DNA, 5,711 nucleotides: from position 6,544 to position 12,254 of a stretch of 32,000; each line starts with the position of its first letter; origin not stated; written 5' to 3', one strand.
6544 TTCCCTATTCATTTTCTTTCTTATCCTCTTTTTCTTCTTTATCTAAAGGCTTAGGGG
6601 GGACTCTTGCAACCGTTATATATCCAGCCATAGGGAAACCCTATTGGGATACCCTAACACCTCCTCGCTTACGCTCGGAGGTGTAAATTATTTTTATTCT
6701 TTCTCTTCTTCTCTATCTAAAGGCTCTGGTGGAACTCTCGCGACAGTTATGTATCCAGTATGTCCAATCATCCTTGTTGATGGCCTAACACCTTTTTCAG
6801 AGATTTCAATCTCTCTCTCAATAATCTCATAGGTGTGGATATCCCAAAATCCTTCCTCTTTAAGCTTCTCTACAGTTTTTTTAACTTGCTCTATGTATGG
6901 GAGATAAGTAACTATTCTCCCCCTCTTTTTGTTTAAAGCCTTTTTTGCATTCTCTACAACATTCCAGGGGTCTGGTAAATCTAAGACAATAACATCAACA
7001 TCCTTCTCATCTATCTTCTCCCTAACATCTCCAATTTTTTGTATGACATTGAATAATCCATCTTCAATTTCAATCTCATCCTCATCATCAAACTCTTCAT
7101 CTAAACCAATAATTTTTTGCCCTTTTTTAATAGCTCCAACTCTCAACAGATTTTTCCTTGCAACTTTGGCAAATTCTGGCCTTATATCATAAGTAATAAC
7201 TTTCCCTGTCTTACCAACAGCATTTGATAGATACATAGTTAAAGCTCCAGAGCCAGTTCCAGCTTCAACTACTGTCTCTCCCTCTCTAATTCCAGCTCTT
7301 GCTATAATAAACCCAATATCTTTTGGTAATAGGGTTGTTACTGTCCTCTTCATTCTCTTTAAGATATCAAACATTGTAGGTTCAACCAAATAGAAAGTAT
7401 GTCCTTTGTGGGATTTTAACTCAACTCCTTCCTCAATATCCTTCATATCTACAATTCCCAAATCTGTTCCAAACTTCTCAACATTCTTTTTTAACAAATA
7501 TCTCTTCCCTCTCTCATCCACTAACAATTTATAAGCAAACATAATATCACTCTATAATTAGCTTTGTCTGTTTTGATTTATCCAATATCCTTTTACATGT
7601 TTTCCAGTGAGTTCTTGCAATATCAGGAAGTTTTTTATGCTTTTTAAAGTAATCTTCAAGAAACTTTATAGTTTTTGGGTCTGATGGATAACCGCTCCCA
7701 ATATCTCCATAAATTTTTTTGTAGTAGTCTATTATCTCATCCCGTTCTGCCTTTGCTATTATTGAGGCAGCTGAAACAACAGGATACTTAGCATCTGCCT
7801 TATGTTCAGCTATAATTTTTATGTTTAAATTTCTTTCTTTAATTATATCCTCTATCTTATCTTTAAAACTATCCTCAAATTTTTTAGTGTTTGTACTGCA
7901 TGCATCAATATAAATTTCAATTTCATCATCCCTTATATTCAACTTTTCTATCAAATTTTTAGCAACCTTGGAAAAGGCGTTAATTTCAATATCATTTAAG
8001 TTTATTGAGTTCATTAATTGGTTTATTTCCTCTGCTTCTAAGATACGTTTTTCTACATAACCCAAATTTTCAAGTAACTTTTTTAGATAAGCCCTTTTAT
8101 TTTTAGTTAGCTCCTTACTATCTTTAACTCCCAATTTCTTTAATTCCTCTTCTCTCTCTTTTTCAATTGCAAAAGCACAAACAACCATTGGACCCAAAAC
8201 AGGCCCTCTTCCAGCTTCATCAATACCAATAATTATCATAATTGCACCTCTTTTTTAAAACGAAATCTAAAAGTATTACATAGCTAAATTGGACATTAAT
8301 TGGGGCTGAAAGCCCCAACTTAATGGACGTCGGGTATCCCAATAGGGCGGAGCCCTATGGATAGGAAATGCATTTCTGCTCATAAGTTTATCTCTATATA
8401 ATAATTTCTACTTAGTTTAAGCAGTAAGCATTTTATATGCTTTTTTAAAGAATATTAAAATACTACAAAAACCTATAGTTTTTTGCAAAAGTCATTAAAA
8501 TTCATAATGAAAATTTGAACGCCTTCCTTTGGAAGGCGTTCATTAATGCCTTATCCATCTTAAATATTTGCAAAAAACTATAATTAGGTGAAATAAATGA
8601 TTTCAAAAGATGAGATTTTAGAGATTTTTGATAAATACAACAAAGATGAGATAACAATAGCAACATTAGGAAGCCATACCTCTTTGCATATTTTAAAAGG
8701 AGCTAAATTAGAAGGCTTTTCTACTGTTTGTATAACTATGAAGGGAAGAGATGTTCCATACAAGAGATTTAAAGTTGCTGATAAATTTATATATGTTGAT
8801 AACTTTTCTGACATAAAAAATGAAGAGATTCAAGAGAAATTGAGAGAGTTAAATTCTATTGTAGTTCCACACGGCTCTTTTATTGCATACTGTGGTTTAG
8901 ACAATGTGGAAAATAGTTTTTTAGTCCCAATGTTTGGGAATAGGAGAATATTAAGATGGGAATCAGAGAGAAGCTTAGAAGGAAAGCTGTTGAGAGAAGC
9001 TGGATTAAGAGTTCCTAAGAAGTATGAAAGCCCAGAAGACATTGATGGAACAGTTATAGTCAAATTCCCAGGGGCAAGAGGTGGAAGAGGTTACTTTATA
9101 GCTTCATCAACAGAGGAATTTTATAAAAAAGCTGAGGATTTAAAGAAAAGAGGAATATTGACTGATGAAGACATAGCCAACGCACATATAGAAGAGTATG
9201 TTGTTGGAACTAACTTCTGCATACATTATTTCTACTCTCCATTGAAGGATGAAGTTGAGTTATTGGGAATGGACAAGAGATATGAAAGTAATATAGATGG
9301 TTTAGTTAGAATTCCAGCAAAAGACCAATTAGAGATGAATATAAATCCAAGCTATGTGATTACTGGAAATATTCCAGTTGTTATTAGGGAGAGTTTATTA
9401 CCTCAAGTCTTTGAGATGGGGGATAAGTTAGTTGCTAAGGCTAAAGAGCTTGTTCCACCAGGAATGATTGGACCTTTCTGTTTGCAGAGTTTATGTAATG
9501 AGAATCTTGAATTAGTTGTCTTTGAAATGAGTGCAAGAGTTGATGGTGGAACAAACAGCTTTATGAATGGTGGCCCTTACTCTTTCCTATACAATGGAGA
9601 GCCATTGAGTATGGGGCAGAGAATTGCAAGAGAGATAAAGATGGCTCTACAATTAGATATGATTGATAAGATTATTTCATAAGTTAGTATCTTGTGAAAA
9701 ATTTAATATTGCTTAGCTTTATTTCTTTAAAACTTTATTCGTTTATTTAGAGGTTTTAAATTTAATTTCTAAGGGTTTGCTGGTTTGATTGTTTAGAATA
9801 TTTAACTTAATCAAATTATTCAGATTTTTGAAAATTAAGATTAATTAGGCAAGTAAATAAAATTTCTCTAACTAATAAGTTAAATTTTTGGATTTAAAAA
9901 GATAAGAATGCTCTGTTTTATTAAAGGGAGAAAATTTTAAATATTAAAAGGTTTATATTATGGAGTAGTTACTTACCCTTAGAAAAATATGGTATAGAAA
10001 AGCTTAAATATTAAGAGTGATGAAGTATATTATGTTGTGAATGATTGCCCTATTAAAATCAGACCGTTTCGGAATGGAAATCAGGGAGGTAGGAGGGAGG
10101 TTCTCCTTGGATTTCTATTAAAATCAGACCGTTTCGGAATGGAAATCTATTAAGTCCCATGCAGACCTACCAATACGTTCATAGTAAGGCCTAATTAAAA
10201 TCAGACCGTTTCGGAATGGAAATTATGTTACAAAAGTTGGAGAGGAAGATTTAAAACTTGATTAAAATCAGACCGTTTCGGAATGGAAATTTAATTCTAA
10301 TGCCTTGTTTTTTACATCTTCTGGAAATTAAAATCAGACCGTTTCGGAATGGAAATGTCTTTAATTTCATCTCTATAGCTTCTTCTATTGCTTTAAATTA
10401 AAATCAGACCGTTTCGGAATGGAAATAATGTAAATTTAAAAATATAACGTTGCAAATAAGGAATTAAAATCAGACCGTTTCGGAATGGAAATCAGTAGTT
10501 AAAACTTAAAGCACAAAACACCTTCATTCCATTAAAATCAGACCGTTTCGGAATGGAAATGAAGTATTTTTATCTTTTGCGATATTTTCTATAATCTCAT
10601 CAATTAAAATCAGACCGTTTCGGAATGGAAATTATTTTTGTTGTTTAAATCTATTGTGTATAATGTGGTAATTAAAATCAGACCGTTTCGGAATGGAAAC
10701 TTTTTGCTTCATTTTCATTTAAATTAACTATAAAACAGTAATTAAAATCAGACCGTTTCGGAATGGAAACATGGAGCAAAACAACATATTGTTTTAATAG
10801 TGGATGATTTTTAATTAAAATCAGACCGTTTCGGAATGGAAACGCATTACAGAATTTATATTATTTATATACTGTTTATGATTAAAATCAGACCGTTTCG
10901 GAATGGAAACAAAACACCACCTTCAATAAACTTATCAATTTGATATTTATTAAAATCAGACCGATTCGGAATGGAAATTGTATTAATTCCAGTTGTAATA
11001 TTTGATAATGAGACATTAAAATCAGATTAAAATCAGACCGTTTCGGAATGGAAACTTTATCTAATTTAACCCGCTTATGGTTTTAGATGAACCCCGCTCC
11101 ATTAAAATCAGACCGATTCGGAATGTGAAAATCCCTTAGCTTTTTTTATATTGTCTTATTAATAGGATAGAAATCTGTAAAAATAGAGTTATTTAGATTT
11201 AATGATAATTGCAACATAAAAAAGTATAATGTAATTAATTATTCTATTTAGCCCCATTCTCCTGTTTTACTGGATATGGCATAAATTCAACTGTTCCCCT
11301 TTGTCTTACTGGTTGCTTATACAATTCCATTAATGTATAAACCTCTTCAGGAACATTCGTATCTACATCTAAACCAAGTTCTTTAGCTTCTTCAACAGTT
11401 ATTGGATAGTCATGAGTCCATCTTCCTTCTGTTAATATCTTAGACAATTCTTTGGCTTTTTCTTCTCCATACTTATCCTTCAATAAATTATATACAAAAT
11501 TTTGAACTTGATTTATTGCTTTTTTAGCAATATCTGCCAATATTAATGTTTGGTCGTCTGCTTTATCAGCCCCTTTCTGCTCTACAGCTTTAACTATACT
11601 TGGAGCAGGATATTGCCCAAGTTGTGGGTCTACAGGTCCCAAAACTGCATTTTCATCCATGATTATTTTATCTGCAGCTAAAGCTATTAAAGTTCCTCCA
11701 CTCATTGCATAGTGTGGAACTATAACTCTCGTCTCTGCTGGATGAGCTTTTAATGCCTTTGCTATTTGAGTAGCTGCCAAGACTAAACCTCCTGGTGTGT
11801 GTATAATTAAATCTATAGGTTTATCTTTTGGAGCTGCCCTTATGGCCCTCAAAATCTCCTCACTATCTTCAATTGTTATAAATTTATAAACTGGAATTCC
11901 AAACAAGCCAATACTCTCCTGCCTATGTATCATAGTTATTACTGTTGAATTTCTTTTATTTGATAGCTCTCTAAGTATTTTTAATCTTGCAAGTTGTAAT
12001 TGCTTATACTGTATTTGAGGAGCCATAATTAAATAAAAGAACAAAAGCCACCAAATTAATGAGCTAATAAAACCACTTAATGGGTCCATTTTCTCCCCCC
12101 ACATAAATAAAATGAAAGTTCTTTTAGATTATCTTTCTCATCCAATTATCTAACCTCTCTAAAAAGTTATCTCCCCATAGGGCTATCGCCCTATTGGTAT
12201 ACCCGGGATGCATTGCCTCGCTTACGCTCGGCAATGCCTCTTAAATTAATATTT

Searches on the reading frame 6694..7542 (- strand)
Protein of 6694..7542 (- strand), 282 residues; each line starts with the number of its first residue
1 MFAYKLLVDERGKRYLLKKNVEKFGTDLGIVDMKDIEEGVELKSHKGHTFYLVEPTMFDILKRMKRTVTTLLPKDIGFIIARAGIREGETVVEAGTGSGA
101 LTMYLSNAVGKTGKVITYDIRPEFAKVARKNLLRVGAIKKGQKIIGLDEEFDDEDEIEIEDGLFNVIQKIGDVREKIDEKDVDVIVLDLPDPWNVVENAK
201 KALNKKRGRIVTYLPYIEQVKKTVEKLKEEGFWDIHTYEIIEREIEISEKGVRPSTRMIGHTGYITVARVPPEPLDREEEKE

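Call 16: search_protein_families(library=pfam, proteins=[window:6694-7542:-])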
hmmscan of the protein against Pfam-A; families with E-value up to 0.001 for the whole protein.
window:6694-7542:- (282 aa): 6 families
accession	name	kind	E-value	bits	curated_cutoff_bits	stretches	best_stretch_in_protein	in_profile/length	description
PF08704.16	GCD14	-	3.4e-31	109.2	26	1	70-248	23-180/247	tRNA methyltransferase complex GCD14 subunit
PF13847.12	Methyltransf_31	-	8.3e-07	29.2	27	1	86-230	2-128/145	Methyltransferase domain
PF01209.24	Ubie_methyltran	-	1.4e-06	28.3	20.1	1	78-146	38-105/233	ubiE/COQ5 methyltransferase family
PF01135.25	PCMT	-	1.4e-05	25.5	20.3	1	67-136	53-122/210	Protein-L-isoaspartate(D-aspartate) O-methyltransferase (PCMT)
PF00398.26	RrnaAD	-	3.9e-05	23.3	24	1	78-133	21-73/263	Ribosomal RNA adenine dimethylase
PF13649.12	Methyltransf_25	-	7.2e-05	23.9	27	1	91-133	1-42/97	Methyltransferase domain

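Call 44: find_homologous_proteins(query=window:6694-7542:-, max_evalue=1e-60)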
Query window:6694-7542:- (282 aa): 44 proteins with E <= 1e-60 among 4104 candidates.
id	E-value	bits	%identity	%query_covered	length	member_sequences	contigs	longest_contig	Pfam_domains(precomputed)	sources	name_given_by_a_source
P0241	7.3e-174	595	97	100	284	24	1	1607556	PF13847.13,PF08704.17,PF01135.26,PF01209.25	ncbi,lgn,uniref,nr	ncbi:L-isoaspartyl protein carboxyl methyltransferase [Methanocaldococcus bathoardescens]|uniref:L-i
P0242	9.6e-173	591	95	100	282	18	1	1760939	PF13847.13,PF08704.17,PF01135.26,PF01209.25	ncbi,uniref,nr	ncbi:tRNA (adenine-N(1)-)-methyltransferase [Methanocaldococcus sp. FS406-22]|uniref:tRNA (adenine-N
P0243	2.5e-169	580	95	100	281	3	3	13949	PF13847.13,PF08704.17,PF01135.26,PF01209.25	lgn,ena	-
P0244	2.6e-137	475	81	95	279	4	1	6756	PF13847.13,PF13649.13,PF08704.17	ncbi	-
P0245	9.8e-137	473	79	98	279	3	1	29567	PF13847.13,PF13649.13,PF08704.17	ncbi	ncbi:tRNA (adenine-N1)-methyltransferase [Methanocaldococcus infernus]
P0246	7.1e-136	470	80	95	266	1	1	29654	PF13847.13,PF08704.17,PF01135.26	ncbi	-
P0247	4.4e-135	468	79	96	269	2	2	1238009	PF13847.13,PF13649.13,PF08704.17,PF01209.25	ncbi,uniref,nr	ncbi:tRNA (adenine-N(1)-)-methyltransferase [Methanocaldococcus villosus KIN24-T80]|uniref:tRNA (Ade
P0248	1.5e-129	449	76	95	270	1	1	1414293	PF13847.13,PF08704.17,PF01135.26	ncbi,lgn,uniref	ncbi:tRNA (adenine-N1)-methyltransferase [Methanocaldococcus indicus]|uniref:tRNA (adenine-N1)-methy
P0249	2.6e-129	449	75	99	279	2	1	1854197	PF13847.13,PF00398.27,PF08704.17,PF01135.26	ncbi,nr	ncbi:tRNA (adenine-N1)-methyltransferase [Methanotorris igneus]|nr:tRNA (adenine-N1)-methyltransfera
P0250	1.7e-128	446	75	97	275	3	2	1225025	PF00398.27,PF08704.17,PF01135.26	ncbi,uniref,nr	ncbi:tRNA (adenine-N1)-methyltransferase [Methanotorris formicicus]|uniref:tRNA (Adenine-N(1)-)-meth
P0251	1.6e-125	436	72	99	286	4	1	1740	PF13847.13,PF08704.17,PF01135.26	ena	-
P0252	5.2e-123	428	72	95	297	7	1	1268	PF13847.13,PF08704.17,PF01135.26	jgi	-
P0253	1.0e-122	427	70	97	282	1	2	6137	PF13847.13,PF08704.17,PF01135.26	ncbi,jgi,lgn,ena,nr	ncbi:MAG TPA: tRNA (adenine-N1)-methyltransferase [Methanothermococcus okinawensis]|nr:tRNA (adenine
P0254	2.1e-121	423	70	96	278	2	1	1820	PF08704.17,PF01135.26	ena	-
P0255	3.2e-119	416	68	96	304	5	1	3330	PF13847.13,PF08704.17,PF01135.26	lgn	-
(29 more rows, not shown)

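Call 45: find_encoding_contigs(protein=P0241, flank=10000, max_places=1)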
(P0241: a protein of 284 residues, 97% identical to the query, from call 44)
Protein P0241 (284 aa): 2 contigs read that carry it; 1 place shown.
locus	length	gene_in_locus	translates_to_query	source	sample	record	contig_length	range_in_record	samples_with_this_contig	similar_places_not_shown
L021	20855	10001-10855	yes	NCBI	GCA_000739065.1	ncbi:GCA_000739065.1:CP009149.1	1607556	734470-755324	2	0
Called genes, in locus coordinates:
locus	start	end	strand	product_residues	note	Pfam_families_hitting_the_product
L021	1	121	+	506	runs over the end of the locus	PF13522:GATase_6, PF13537:GATase_7, PF00733:Asn_synthase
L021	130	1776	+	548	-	PF13576:Pentapeptide_3 (weak)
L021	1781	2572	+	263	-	PF03437:BtpA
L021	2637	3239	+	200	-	-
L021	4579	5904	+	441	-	PF18144:SMODS, PF01909:NTP_transf_2, PF09249:tRNA_NucTransf2, PF21133:CAA_C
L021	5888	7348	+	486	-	PF04409:DUF530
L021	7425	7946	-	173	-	PF00156:Pribosyltran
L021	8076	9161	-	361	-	PF06849:DUF1246, PF06973:DUF1297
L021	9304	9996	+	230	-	PF01351:RNase_HII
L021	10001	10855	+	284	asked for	PF01135:PCMT (weak), PF08704:GCD14, PF01209:Ubie_methyltran (weak), PF13847:Methyltransf_31 (weak)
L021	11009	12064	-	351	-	PF02463:SMC_N (weak), PF00005:ABC_tran, PF13304:AAA_21 (faint), PF03459:TOBE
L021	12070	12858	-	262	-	PF00528:BPD_transp_1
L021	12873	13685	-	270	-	PF13531:SBP_bac_11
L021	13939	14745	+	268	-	PF01261:AP_endonuc_2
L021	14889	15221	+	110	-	-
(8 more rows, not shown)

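Call 46: find_encoding_contigs(protein=P0242, flank=10000, max_places=1)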
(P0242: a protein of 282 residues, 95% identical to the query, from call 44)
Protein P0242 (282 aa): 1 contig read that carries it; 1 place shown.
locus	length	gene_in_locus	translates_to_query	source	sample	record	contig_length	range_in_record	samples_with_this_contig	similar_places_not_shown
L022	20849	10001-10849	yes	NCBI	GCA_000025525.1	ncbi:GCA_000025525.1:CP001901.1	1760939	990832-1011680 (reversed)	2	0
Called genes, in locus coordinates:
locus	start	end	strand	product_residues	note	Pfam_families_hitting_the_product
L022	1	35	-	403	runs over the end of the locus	PF06030:WxLIP_PGBD (faint), PF06280:fn3_5 (weak)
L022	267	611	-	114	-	PF04322:DUF473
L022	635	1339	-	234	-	PF09754:PAC2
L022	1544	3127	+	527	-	PF20123:DUF6513 (weak), PF00809:Pterin_bind, PF14251:PterinBD-DUF4346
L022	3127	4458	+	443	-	PF00224:PK, PF02887:PK_C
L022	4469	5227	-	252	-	PF00459:Inositol_P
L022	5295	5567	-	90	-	PF03083:MtN3_slv (weak), PF04193:PQ-loop, PF07578:LAB_N (faint)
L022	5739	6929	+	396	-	PF07549:Sec_GG (weak), PF21760:SecD_1st (weak), PF22599:SecDF_P1_head (weak), PF02355:SecD_SecF_C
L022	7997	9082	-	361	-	PF06849:DUF1246, PF06973:DUF1297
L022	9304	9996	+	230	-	PF01351:RNase_HII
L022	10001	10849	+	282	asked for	PF01135:PCMT (faint), PF08704:GCD14, PF01209:Ubie_methyltran (weak), PF13847:Methyltransf_31 (weak)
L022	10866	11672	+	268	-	PF01261:AP_endonuc_2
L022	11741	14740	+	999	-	PF02384:N6_Mtase, PF20473:MmeI_Mtase (weak), PF18135:Type_ISP_C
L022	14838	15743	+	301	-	PF01008:IF-2B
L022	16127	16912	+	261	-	PF00005:ABC_tran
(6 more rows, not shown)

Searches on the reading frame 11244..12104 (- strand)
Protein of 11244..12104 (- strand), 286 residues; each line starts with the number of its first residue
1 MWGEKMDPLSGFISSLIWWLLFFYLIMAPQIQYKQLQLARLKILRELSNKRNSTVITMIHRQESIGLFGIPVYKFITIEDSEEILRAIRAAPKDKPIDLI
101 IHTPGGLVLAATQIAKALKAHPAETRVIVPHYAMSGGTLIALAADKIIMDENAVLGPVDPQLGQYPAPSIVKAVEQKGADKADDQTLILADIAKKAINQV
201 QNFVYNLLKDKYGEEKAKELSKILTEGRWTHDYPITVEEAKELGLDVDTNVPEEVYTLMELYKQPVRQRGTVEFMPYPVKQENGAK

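Call 16: search_protein_families(library=pfam, proteins=[window:11244-12104:-])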
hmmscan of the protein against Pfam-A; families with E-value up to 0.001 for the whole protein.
window:11244-12104:- (286 aa): 4 families
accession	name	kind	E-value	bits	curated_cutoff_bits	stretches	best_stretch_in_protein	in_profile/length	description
PF01972.22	SDH_protease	-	1.4e-163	543.2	31.3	1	4-285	2-285/286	ClpP-like SDH-type serine proteinase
PF25145.1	NfeD1b_N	-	3.6e-13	50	40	1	80-157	15-94/189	NfeD1b, N-terminal domain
PF00574.28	CLP_protease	-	2.4e-08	34.5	20.2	1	84-146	36-98/182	Clp protease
PF00378.25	ECH_1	-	5.8e-05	23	27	1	132-180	98-147/251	Enoyl-CoA hydratase/isomerase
